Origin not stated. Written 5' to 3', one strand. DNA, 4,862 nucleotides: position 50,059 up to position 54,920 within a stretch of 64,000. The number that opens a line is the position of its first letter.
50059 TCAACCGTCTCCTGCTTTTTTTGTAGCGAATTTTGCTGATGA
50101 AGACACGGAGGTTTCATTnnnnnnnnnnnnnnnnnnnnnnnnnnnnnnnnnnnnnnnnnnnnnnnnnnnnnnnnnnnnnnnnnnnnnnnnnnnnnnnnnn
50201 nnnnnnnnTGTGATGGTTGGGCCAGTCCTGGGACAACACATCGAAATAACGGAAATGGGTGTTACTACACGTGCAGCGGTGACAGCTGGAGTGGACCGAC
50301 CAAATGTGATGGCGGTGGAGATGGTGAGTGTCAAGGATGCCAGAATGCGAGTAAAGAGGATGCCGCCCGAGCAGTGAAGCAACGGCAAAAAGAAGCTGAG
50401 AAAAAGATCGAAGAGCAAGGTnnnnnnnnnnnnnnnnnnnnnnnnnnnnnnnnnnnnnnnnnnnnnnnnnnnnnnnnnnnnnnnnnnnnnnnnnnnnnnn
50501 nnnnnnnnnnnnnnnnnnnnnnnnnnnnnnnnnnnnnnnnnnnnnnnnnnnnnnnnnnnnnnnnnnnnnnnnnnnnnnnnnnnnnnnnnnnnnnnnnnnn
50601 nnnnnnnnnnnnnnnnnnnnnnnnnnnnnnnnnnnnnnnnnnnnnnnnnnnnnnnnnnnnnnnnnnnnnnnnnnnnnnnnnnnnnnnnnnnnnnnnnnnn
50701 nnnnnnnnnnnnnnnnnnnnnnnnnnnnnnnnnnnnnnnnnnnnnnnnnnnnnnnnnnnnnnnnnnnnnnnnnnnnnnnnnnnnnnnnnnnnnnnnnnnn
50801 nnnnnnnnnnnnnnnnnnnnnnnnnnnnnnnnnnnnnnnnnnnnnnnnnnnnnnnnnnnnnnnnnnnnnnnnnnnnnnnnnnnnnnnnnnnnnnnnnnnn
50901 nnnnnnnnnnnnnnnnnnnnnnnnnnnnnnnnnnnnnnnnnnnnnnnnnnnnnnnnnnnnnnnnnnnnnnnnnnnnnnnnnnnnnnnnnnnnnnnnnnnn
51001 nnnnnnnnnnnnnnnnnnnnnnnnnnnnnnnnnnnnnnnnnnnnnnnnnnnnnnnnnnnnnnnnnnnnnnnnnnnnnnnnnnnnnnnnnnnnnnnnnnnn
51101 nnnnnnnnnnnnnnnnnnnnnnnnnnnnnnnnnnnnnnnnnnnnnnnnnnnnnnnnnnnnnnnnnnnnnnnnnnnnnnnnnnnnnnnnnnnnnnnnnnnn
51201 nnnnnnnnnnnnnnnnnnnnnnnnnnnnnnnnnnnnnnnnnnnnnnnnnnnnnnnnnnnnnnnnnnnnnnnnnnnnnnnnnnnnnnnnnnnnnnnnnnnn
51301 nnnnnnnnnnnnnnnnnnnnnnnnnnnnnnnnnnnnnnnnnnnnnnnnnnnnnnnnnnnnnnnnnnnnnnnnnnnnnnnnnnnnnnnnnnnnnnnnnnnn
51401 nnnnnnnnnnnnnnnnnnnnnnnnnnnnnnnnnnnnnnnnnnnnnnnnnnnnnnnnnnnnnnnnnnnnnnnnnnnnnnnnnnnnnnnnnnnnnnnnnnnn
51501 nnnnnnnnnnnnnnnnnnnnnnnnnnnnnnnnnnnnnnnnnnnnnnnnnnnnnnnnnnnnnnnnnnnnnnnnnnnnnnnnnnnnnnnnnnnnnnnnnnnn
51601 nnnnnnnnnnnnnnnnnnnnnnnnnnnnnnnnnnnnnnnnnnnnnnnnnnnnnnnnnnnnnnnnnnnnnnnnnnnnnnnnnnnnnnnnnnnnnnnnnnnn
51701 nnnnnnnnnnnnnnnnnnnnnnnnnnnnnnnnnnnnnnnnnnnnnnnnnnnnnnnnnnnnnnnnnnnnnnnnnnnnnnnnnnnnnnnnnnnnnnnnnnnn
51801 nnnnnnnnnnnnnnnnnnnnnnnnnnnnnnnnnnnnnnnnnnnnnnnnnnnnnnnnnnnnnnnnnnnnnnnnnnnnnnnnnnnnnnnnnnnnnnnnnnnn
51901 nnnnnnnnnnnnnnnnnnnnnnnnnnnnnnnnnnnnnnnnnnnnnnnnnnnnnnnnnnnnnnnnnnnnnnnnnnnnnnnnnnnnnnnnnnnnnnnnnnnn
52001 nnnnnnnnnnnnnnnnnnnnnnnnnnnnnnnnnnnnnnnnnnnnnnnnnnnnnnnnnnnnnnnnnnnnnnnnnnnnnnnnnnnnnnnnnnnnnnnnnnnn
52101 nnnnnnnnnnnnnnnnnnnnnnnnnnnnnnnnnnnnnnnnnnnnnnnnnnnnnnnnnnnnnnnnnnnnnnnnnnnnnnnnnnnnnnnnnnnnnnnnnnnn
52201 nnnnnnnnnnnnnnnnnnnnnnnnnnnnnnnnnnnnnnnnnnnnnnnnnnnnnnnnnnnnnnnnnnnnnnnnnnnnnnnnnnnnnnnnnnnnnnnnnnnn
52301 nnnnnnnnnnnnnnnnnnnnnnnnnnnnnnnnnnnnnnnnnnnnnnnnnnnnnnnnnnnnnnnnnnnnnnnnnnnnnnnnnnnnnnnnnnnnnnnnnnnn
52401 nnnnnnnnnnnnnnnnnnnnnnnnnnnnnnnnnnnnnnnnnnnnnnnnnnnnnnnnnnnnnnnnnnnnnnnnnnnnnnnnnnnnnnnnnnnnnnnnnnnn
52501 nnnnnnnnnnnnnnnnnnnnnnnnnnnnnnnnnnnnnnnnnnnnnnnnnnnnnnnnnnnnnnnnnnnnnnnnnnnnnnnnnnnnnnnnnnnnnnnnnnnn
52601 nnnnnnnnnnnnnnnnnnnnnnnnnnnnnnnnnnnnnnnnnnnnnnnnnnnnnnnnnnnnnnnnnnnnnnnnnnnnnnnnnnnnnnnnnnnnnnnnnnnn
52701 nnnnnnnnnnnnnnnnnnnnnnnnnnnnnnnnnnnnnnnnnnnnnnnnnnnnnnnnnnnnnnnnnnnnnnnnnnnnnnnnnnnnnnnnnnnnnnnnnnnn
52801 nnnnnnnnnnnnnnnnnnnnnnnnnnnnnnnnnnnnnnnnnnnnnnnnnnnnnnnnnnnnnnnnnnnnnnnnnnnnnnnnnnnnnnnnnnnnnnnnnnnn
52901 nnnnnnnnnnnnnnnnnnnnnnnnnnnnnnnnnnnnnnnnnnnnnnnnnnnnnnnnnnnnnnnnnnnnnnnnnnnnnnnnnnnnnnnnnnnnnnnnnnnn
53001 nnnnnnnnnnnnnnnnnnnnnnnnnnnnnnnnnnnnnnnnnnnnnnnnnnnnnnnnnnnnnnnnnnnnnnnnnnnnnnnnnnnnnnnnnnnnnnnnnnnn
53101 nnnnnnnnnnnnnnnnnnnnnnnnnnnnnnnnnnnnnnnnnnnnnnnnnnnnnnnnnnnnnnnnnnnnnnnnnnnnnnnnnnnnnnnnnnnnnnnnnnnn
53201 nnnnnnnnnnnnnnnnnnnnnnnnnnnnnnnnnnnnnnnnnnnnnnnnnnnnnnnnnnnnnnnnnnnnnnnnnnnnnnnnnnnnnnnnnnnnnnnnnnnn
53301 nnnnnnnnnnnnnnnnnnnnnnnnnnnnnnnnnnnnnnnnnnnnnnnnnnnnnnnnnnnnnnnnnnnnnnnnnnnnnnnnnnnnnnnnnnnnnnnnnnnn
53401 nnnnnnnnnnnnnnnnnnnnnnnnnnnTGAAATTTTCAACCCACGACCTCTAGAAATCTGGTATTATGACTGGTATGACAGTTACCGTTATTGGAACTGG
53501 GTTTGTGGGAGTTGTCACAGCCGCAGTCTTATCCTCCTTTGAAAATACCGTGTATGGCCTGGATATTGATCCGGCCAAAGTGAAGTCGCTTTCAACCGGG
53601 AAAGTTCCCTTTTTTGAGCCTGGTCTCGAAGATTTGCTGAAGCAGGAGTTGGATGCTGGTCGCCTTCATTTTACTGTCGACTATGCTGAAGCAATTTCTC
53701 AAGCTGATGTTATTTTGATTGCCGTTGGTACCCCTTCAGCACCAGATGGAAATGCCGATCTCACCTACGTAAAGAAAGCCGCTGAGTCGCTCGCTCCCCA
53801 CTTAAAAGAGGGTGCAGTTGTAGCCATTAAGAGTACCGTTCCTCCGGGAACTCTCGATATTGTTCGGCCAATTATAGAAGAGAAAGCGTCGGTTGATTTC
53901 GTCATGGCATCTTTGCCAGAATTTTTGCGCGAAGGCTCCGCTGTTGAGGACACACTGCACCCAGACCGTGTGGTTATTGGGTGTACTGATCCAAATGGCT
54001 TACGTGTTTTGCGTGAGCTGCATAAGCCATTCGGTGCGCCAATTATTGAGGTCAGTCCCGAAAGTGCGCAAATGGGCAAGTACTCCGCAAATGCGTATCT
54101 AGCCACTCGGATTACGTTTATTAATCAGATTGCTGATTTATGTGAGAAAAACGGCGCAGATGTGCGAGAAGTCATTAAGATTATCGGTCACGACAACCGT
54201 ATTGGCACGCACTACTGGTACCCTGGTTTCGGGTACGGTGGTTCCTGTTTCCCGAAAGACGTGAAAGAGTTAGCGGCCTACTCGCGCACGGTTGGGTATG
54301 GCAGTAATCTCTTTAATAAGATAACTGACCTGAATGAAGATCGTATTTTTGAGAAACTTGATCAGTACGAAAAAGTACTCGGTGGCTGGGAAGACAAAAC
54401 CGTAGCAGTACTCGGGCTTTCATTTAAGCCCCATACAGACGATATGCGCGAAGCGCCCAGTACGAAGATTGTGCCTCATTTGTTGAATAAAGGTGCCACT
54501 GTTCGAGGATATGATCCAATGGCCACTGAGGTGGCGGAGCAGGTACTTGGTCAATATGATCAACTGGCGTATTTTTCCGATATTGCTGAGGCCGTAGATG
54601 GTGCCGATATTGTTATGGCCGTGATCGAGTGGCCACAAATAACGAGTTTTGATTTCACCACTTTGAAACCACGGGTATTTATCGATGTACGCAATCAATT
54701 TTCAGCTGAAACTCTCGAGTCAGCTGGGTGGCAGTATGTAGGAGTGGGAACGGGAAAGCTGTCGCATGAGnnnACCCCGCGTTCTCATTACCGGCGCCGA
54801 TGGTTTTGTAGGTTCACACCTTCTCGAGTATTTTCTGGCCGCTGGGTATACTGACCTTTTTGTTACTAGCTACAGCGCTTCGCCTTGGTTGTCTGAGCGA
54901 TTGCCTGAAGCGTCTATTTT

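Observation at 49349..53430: Translationally coupled membrane-anchor protein plus an 1103 aa Cys-rich secreted orphan protein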

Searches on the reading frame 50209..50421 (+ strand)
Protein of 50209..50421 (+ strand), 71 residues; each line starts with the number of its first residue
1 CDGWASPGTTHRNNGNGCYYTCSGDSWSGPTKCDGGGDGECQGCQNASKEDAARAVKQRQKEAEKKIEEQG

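Call 55: find_related_loci(query=A4, collection=metagenome_contigs, flank=3000)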
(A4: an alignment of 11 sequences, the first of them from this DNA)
Query A4 (71 aa) in metagenome_contigs; peptide patterns used: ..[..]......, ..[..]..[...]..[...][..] (x = any residue, [..] = any of these).
210 stretches matched a pattern; 5 encode a relative of the query (tblastn E <= 1e-3); 5 distinct loci.
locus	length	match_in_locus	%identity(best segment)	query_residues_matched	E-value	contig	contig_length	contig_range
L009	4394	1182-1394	55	1-70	1e-24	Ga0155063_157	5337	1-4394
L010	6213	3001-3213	56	1-70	1e-24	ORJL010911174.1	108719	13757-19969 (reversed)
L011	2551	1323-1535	56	1-70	4e-24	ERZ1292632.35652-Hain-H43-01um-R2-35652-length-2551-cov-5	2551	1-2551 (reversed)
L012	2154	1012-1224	56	1-70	4e-24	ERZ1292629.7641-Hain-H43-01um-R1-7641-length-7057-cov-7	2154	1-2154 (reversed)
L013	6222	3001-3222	57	1-71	9e-23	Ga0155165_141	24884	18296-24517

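Call 78: search_solved_structures(query=A4, max_evalue=10, show_alignments=2)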
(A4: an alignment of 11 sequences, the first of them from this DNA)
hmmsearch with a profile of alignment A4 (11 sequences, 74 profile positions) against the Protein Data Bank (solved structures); distinct sequences matched with E-value up to 10: 5.
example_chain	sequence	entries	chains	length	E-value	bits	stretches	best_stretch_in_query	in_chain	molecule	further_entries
6ya2_A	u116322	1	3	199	0.96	13.4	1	15-36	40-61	Glycoprotein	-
6y9m_A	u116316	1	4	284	1.4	12.9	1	15-36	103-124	Glycoprotein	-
6y9l_B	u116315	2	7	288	1.4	12.9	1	15-36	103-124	Glycoprotein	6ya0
3sw0_X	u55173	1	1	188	2.9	11.8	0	21-33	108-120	Complement factor H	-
7wki_A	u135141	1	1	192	3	11.7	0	21-33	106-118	Complement factor H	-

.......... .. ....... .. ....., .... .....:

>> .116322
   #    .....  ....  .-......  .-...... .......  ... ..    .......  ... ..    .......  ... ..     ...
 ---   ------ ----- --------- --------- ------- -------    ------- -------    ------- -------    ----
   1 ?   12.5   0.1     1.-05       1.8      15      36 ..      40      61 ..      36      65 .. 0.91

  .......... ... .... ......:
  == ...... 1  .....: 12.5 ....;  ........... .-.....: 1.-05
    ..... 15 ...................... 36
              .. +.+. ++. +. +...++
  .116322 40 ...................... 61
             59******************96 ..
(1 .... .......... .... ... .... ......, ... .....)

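Call 79: search_protein_families(library=pfam, alignment_id=A4, max_evalue=10)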
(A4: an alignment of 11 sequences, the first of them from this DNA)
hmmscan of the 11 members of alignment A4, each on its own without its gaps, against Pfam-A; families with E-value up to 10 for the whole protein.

A. member 1, seq(71 aa): 0 families

B. families by the number of members that match (of 11 scanned): 2 families
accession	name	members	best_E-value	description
PF00734.23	CBM_1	1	0.0054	Fungal cellulose binding domain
PF03403.19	PAF-AH_p_II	1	0.19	Platelet-activating factor acetylhydrolase, isoform II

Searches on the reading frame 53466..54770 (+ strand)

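Call 5: search_protein_families(library=pfam, proteins=[window:53466-54770:+], max_evalue=0.1)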
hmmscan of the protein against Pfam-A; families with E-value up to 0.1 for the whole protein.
window:53466-54770:+ (435 aa): 12 families
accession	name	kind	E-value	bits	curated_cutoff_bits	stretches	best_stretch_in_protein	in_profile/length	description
PF03721.20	UDPG_MGDP_dh_N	-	6.7e-61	205.6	27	1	4-184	1-186/187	UDP-glucose/GDP-mannose dehydrogenase family, NAD binding domain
PF00984.24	UDPG_MGDP_dh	-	8.5e-33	112.8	25.4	1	199-291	1-93/94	UDP-glucose/GDP-mannose dehydrogenase family, central domain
PF03720.21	UDPG_MGDP_dh_C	-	3.2e-27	95.4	30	1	314-412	1-101/103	UDP-glucose/GDP-mannose dehydrogenase family, UDP binding domain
PF03446.21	NAD_binding_2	-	9.3e-08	32.7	21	1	6-129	2-99/161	NAD binding domain of 6-phosphogluconate dehydrogenase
PF03807.23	F420_oxidored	-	6e-05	24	21.6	0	54-99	34-79/94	NADP oxidoreductase coenzyme F420-dependent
PF01210.29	NAD_Gly3P_dh_N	-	7e-05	23.3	23.1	1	6-94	2-84/158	NAD-dependent glycerol-3-phosphate dehydrogenase N-terminus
PF01262.27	AlaDh_PNT_C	-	0.00027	20.9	23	1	5-92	30-105/214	Alanine dehydrogenase/PNT, C-terminal domain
PF02737.24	3HCDH_N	-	0.0017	18.7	22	1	5-84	1-83/180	3-hydroxyacyl-CoA dehydrogenase, NAD binding domain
PF02826.25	2-Hacid_dh_C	-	0.003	17.4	25.1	0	2-46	35-79/178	D-isomer specific 2-hydroxyacid dehydrogenase, NAD binding domain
PF13380.12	CoA_binding_2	-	0.0075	17.1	22.8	0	311-416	1-94/116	CoA binding domain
PF02254.24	TrkA_N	-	0.013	16.2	23.8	0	6-47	1-42/116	TrkA-N domain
PF14874.12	PapD-like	-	0.031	14.9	27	0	97-145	47-95/102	Flagellar-associated PapD-like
